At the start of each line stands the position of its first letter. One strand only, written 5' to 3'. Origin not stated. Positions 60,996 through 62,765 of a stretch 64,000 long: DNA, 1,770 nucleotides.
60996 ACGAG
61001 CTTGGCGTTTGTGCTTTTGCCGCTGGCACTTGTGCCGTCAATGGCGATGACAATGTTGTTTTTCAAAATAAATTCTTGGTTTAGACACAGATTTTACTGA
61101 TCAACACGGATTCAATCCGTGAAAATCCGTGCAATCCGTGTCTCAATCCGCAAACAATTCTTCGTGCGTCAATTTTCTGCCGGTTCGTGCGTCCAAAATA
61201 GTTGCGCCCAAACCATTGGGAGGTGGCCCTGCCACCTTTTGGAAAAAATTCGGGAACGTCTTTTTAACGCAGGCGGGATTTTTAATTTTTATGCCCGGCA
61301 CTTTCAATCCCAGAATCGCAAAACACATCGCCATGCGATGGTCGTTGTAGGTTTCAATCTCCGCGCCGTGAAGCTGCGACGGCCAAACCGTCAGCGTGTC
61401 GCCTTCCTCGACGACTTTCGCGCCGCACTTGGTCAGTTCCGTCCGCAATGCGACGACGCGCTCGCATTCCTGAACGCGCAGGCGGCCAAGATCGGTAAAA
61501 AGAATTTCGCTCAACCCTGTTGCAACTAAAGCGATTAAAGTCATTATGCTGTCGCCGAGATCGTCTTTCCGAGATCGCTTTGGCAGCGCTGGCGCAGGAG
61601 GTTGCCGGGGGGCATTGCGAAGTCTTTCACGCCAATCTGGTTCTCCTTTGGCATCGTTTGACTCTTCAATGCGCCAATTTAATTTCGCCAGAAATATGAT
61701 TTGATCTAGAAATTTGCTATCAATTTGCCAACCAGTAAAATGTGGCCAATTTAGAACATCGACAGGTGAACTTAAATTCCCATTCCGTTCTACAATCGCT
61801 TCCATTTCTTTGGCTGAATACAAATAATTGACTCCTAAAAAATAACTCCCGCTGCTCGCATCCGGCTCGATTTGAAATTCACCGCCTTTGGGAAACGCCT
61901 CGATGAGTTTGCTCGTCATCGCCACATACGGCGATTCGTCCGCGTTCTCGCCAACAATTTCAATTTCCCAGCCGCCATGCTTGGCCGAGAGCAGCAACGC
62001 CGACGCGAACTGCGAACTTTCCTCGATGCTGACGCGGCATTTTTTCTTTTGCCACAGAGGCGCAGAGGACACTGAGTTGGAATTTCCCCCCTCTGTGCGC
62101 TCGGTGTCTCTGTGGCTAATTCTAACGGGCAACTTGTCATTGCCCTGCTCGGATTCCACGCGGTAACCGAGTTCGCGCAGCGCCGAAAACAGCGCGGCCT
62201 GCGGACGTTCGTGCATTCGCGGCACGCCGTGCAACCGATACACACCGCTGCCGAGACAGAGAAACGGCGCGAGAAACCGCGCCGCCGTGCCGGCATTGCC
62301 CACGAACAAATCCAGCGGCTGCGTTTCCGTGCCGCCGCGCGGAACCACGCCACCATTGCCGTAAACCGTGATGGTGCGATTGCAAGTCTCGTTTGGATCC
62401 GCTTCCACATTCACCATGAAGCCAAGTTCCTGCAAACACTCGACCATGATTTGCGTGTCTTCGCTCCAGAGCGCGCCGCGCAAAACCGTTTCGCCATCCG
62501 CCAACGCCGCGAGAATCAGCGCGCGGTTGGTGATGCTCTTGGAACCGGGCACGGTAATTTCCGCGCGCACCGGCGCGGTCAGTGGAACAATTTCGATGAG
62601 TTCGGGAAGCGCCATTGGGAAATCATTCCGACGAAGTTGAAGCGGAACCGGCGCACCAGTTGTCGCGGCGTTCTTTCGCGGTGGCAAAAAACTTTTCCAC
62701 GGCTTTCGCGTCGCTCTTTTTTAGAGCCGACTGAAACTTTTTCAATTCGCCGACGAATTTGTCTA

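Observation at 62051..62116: A 66-nt palindromic repeat element sits in frame inside the essential aroA gene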

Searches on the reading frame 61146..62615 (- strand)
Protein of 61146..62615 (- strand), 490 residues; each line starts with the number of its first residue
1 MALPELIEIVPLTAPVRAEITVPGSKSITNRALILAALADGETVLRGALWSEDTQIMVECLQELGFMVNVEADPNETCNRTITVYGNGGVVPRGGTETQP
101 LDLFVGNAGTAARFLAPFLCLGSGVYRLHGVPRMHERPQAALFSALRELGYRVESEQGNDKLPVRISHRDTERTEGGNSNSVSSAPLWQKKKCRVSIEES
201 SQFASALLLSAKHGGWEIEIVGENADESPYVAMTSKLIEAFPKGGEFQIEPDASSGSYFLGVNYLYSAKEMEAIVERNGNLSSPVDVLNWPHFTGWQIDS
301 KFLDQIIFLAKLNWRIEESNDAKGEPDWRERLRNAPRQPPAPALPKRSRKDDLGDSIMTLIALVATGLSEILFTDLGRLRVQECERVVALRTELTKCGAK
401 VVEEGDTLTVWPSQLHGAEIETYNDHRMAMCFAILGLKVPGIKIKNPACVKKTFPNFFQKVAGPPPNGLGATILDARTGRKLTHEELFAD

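Call 10: search_solved_structures(query=window:61146-62615:-, show_alignments=3)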
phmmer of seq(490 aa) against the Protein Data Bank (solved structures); distinct sequences matched with E-value up to 0.001: 39.
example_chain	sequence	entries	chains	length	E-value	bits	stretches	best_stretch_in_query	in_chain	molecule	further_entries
3nvs_A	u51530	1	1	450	1.3e-52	182.5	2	16-263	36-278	3-phosphoshikimate 1-carboxyvinyltransferase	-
7pxy_A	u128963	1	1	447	1.9e-50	175.3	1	16-460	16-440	3-phosphoshikimate 1-carboxyvinyltransferase, chloroplastic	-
7tm4_A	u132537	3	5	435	4.3e-50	174.2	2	11-264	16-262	3-phosphoshikimate 1-carboxyvinyltransferase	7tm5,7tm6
8umj_A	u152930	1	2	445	5.7e-50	173.8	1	9-460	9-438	3-phosphoshikimate 1-carboxyvinyltransferase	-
2qfq_A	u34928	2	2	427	2e-49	172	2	14-263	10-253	3-phosphoshikimate 1-carboxyvinyltransferase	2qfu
8umk_A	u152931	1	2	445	2.1e-49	171.9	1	9-460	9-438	3-phosphoshikimate 1-carboxyvinyltransferase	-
5xwb_A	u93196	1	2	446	3.1e-49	171.4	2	14-265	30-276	3-phosphoshikimate 1-carboxyvinyltransferase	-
8umm_A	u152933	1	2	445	3.4e-49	171.2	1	9-460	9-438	3-phosphoshikimate 1-carboxyvinyltransferase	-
2qfs_A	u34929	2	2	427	3.9e-49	171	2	14-263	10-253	3-phosphoshikimate 1-carboxyvinyltransferase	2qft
9war_A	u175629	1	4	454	4.6e-49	170.8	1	16-460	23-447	5-enolpyruvylshikimate-3-phosphate synthase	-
9uow_A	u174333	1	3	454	6.9e-49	170.2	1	16-462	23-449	3-phosphoshikimate 1-carboxyvinyltransferase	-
1g6s_A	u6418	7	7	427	7.4e-49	170.1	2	14-263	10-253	EPSP SYNTHASE | 3-phosphoshikimate 1-carboxyvinyltransferase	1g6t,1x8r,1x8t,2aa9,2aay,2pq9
1eps_A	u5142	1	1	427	1.9e-48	168.8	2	14-263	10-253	5-ENOL-PYRUVYL-3-PHOSPHATE SYNTHASE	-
1q36_A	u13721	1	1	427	2.2e-48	168.6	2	14-263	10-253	3-phosphoshikimate 1-carboxyvinyltransferase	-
3fk0_A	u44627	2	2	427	2.6e-48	168.3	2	14-263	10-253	3-phosphoshikimate 1-carboxyvinyltransferase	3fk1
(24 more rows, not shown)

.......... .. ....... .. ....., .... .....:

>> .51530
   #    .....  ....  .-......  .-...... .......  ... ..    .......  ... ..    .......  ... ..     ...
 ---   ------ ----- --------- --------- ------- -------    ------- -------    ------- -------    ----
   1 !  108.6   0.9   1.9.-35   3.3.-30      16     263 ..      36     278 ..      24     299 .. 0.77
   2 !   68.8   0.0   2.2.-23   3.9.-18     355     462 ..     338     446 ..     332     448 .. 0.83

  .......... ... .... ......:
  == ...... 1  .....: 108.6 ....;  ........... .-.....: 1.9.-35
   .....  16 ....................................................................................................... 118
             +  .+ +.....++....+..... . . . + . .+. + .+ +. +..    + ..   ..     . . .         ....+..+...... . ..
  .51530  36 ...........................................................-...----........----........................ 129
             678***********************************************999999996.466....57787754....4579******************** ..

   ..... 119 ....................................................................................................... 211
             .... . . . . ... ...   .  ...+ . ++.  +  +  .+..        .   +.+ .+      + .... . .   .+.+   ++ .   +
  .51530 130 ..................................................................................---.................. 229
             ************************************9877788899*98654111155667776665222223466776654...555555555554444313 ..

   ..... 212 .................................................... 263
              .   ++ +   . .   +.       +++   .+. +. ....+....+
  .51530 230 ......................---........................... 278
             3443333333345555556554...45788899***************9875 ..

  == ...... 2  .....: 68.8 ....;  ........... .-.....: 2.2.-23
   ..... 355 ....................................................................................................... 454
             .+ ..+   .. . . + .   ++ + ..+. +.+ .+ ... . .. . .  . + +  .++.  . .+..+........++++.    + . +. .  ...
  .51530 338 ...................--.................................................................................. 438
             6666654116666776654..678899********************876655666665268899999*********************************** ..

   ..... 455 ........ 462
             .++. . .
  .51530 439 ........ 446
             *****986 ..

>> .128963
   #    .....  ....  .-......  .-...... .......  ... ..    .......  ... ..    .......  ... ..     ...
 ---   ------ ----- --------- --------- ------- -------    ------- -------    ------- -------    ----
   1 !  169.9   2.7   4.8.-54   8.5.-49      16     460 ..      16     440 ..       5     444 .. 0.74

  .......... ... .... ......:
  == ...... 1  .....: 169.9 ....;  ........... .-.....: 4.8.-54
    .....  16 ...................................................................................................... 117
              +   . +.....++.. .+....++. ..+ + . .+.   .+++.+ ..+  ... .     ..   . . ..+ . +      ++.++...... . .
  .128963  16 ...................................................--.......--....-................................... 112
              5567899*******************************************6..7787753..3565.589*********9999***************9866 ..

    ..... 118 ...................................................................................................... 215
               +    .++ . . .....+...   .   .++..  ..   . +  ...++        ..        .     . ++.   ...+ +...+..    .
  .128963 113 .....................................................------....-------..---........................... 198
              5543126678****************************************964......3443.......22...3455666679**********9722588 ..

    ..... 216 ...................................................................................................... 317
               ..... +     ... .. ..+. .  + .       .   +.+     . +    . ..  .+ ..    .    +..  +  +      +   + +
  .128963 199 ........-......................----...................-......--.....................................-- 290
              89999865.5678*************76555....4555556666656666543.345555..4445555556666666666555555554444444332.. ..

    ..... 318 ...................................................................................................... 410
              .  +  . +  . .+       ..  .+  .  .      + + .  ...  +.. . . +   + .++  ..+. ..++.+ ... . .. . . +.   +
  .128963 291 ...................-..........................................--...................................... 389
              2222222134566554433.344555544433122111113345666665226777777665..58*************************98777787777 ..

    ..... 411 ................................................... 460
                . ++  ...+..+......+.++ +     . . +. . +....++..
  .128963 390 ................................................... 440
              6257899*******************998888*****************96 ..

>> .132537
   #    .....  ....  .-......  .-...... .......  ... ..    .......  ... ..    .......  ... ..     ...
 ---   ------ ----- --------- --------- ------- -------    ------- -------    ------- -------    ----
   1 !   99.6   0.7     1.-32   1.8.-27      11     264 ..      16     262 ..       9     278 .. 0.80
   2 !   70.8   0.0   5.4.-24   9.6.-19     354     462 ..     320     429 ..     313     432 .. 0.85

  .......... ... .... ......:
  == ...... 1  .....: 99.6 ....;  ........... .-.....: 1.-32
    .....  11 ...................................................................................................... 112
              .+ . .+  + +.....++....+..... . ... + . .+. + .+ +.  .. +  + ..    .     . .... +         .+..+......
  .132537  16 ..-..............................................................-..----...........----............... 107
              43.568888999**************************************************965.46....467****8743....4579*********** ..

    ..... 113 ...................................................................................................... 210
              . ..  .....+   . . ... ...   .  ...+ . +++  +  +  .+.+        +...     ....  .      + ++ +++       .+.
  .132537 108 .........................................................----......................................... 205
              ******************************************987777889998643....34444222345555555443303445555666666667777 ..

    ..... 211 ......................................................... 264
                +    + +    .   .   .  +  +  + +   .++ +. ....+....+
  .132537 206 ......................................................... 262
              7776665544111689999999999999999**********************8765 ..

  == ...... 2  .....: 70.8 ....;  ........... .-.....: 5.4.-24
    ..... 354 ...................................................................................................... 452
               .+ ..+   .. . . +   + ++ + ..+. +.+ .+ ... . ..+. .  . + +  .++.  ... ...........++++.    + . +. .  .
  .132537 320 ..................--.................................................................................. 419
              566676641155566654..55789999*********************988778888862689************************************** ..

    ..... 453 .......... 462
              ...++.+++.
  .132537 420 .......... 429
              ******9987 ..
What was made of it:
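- On EPSP synthase (AroA), class-I-like: PDB sequence hits are E. coli, Vibrio and plant EPSPS, E about 1e-50 (call 10).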

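Call 11: search_protein_families(library=pfam, proteins=[window:61146-62615:-])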
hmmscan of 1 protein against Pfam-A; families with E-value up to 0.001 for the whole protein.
seq(490 aa): 1 family
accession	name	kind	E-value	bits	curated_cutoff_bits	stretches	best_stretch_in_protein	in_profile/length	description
PF00275.25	EPSP_synthase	-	2.3e-70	237.8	22.8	2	14-241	5-204/417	EPSP synthase (3-phosphoshikimate 1-carboxyvinyltransferase)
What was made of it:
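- On EPSP synthase (AroA), class-I-like: Pfam E 2e-70 (call 11).
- Checked: The segment lies in a 490-aa EPSP synthase gene on the minus strand (61143-62615; Pfam PF00275, E 2e-70, call 11).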

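Call 12: find_homologous_proteins(query=window:61146-62615:-, max_evalue=1e-30)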
Query seq(490 aa) (490 aa): 7944 proteins with E <= 1e-30 among 8000 candidates; the best 120 are listed.
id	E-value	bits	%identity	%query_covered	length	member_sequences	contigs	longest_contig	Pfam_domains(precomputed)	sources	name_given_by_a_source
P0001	0.0e+0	1118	100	100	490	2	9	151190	PF00275.26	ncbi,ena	-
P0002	1.2e-252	857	78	100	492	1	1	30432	PF00275.26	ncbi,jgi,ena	jgi:3-phosphoshikimate 1-carboxyvinyltransferase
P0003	1.1e-242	824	77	100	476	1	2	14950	PF00275.26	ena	-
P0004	2.3e-241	820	78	100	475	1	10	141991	PF00275.26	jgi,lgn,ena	-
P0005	8.2e-241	818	78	100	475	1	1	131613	PF00275.26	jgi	-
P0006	2.9e-240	816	78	100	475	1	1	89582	PF00275.26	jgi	-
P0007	2.2e-234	797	74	100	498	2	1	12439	PF00275.26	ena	-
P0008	5.8e-232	789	76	100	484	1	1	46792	PF00275.26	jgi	jgi:3-phosphoshikimate 1-carboxyvinyltransferase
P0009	5.3e-226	769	73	100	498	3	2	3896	PF00275.26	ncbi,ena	-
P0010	9.6e-221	752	72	100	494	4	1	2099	PF00275.26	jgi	-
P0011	6.2e-220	749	73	100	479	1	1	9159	PF00275.26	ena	-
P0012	8.9e-220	749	71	100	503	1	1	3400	PF00275.26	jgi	jgi:3-phosphoshikimate 1-carboxyvinyltransferase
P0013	1.6e-219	748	75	100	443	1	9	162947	PF00275.26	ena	-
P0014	1.3e-218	745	72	100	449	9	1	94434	PF00275.26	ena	-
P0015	2.3e-218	744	71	100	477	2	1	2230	PF00275.26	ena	-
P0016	6.1e-218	743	72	100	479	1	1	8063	PF00275.26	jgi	jgi:3-phosphoshikimate 1-carboxyvinyltransferase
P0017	8.3e-217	739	72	100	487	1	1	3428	PF00275.26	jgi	-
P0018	5.2e-216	736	72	100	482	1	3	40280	PF00275.26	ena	-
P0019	2.5e-215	734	72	100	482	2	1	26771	PF00275.26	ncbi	-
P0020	3.6e-215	734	70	100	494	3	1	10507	PF00275.26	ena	-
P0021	5.4e-215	733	72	100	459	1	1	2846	PF00275.26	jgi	-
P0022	9.0e-215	732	73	100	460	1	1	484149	PF00275.26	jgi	jgi:3-phosphoshikimate 1-carboxyvinyltransferase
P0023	2.2e-214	731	69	100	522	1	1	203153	PF00275.26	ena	-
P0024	8.3e-214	729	70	100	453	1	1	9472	PF00275.26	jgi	jgi:3-phosphoshikimate 1-carboxyvinyltransferase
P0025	1.3e-213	728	70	100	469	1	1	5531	PF00275.26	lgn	-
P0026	1.0e-212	725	71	100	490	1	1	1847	PF00275.26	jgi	jgi:3-phosphoshikimate 1-carboxyvinyltransferase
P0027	1.8e-212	725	72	100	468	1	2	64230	PF00275.26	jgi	jgi:3-phosphoshikimate 1-carboxyvinyltransferase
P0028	3.9e-212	724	72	100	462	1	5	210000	PF00275.26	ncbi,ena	-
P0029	7.2e-212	723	73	100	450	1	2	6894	PF00275.26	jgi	-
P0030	1.1e-211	722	71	100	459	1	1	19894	PF00275.26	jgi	jgi:3-phosphoshikimate 1-carboxyvinyltransferase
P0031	2.0e-211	721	72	100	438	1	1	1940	PF00275.26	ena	-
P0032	7.9e-211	719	72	100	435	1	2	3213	PF00275.26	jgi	-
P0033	8.1e-211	719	72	100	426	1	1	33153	PF00275.26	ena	-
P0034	8.5e-211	719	71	100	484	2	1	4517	PF00275.26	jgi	jgi:3-phosphoshikimate 1-carboxyvinyltransferase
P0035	1.5e-210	718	70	100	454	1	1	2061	PF00275.26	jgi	jgi:3-phosphoshikimate 1-carboxyvinyltransferase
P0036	1.8e-210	718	71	100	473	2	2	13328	PF00275.26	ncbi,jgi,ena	-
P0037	4.0e-210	717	70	100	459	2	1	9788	PF00275.26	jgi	jgi:3-phosphoshikimate 1-carboxyvinyltransferase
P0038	5.6e-210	716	71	100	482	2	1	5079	PF00275.26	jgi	-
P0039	6.6e-210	716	69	100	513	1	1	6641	PF00275.26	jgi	jgi:3-phosphoshikimate 1-carboxyvinyltransferase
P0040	1.2e-209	715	70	100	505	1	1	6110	PF00275.26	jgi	jgi:3-phosphoshikimate 1-carboxyvinyltransferase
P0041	1.9e-209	715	70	100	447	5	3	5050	PF00275.26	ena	-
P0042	2.0e-209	715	71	100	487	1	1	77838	PF00275.26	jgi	jgi:3-phosphoshikimate 1-carboxyvinyltransferase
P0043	2.7e-209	714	71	100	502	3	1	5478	PF00275.26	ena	-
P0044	2.8e-209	714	69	100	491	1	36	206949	PF00275.26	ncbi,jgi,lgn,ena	jgi:3-phosphoshikimate 1-carboxyvinyltransferase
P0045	3.9e-209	714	69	100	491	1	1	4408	PF00275.26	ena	-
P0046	4.2e-209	714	69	100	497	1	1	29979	PF00275.26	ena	-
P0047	5.1e-209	713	69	100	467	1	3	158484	PF00275.26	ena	-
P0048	5.5e-209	713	72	100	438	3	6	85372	PF00275.26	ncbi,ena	-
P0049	7.3e-209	713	69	100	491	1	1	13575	PF00275.26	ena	-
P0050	9.0e-209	712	69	100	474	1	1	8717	PF00275.26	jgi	jgi:3-phosphoshikimate 1-carboxyvinyltransferase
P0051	1.4e-208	712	69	100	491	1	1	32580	PF00275.26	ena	-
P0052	1.5e-208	712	67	100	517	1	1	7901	PF00275.26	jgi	jgi:3-phosphoshikimate 1-carboxyvinyltransferase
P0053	1.9e-208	711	69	100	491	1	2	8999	PF00275.26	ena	-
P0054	2.0e-208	711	69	100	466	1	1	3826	PF00275.26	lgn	-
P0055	4.0e-208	710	72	100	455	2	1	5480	PF00275.26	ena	-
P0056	4.9e-208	710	69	100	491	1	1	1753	PF00275.26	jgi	-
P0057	5.0e-208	710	69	100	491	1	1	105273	PF00275.26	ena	-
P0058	7.7e-208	709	68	100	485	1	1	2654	PF00275.26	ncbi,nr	ncbi:MAG TPA: 3-phosphoshikimate 1-carboxyvinyltransferase [Candidatus Paceibacterota bacterium]|nr:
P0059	1.4e-207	708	69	100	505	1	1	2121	PF00275.26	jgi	-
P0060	2.2e-207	708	72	100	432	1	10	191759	PF00275.26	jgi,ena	-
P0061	2.3e-207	708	68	100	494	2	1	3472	PF00275.26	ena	-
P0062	4.6e-207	707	69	100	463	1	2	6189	PF00275.26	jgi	jgi:3-phosphoshikimate 1-carboxyvinyltransferase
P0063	5.3e-207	707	68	100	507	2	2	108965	PF00275.26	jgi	-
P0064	1.3e-206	705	69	100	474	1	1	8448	PF00275.26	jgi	jgi:3-phosphoshikimate 1-carboxyvinyltransferase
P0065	1.6e-206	705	69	100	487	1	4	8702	PF00275.26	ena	-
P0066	2.7e-206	704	69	100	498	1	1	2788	PF00275.26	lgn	-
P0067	2.9e-206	704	69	100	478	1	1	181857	PF00275.26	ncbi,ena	-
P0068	4.0e-206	704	69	100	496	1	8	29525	PF00275.26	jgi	-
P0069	4.2e-206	704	68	100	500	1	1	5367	PF00275.26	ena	-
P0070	7.2e-206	703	68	100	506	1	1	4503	PF00275.26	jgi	jgi:3-phosphoshikimate 1-carboxyvinyltransferase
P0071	4.1e-205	700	71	100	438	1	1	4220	PF00275.26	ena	-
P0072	4.6e-205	700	68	100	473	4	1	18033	PF00275.26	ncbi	-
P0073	6.0e-205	700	67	100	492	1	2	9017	PF00275.26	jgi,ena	jgi:3-phosphoshikimate 1-carboxyvinyltransferase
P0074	6.3e-205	700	68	100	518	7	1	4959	PF00275.26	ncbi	-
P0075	6.8e-205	700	70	100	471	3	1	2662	PF00275.26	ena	-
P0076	7.3e-205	700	71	100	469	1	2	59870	PF00275.26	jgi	jgi:3-phosphoshikimate 1-carboxyvinyltransferase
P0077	7.3e-205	700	71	100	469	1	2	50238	PF00275.26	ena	-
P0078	9.8e-205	699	69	100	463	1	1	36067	PF00275.26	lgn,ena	-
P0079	1.0e-204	699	70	100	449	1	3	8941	PF00275.26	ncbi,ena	-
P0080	1.2e-204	699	71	100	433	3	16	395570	PF00275.26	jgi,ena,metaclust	metaclust:\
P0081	1.3e-204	699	67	100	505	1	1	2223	PF00275.26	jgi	-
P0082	2.2e-204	698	67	100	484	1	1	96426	PF00275.26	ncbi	-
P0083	2.5e-204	698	71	100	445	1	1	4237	PF00275.26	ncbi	-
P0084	7.2e-204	696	69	100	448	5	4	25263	PF00275.26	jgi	-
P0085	7.8e-204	696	70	100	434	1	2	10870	PF00275.26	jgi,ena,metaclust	metaclust:\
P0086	8.3e-204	696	70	100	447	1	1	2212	PF00275.26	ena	-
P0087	9.2e-204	696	69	100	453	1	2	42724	PF00275.26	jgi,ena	-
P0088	9.8e-204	696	67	100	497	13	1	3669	PF00275.26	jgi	jgi:3-phosphoshikimate 1-carboxyvinyltransferase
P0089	1.3e-203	695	70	100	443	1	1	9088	PF00275.26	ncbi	-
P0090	1.5e-203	695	68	100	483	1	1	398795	PF00275.26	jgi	jgi:3-phosphoshikimate 1-carboxyvinyltransferase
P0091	1.8e-203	695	69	100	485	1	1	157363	PF00275.26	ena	-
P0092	2.1e-203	695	67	100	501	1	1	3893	PF00275.26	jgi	jgi:3-phosphoshikimate 1-carboxyvinyltransferase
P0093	2.4e-203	695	67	100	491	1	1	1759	PF00275.26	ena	-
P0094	2.9e-203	694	69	100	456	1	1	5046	PF00275.26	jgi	jgi:3-phosphoshikimate 1-carboxyvinyltransferase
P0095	4.1e-203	694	67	100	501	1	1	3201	PF00275.26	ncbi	-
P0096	5.5e-203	693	68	100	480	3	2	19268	PF00275.26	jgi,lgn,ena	-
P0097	6.3e-203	693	68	100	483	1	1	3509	PF00275.26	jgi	-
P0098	6.5e-203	693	68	100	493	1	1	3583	PF00275.26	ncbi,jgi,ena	jgi:3-phosphoshikimate 1-carboxyvinyltransferase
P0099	6.7e-203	693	67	100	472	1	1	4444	PF00275.26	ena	-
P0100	9.5e-203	693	68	100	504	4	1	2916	PF00275.26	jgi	jgi:3-phosphoshikimate 1-carboxyvinyltransferase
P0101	9.7e-203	693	70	98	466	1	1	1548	PF00275.26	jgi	jgi:3-phosphoshikimate 1-carboxyvinyltransferase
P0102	1.0e-202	692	67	100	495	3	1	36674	PF00275.26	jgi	jgi:3-phosphoshikimate 1-carboxyvinyltransferase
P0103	1.1e-202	692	68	100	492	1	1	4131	PF00275.26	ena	-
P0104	1.7e-202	692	68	98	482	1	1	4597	PF00275.26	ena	-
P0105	1.7e-202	692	70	100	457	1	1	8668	PF00275.26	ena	-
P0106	2.3e-202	691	71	100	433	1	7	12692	PF00275.26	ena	-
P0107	2.8e-202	691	67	100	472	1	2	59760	PF00275.26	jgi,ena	-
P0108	4.8e-202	690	70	100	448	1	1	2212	PF00275.26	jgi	-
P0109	4.9e-202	690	68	100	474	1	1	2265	PF00275.26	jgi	jgi:3-phosphoshikimate 1-carboxyvinyltransferase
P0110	5.0e-202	690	68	100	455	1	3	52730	PF00275.26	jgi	jgi:3-phosphoshikimate 1-carboxyvinyltransferase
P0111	5.4e-202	690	66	100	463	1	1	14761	PF00275.26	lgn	-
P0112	6.3e-202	690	69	100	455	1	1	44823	PF00275.26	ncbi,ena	ncbi:MAG: 3-phosphoshikimate 1-carboxyvinyltransferase [Verrucomicrobiota bacterium]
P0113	6.6e-202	690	66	100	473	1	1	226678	PF00275.26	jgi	jgi:3-phosphoshikimate 1-carboxyvinyltransferase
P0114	7.4e-202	690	66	100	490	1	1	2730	PF00275.26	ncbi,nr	ncbi:MAG: hypothetical protein NTZ16_08160 [Verrucomicrobia bacterium]|nr:hypothetical protein [Verr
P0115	7.8e-202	690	69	100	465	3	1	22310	PF00275.26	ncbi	-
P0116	8.3e-202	689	68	100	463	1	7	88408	PF00275.26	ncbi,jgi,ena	jgi:3-phosphoshikimate 1-carboxyvinyltransferase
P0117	1.3e-201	689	66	100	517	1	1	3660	PF00275.26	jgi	jgi:3-phosphoshikimate 1-carboxyvinyltransferase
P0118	1.5e-201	689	67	100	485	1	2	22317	PF00275.26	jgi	jgi:3-phosphoshikimate 1-carboxyvinyltransferase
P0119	1.7e-201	688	68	100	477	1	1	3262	PF00275.26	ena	-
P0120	1.7e-201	688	68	100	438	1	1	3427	PF00275.26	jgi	jgi:3-phosphoshikimate 1-carboxyvinyltransferase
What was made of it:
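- The identical protein is seen on 9 contigs from NCBI and ENA (call 12).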
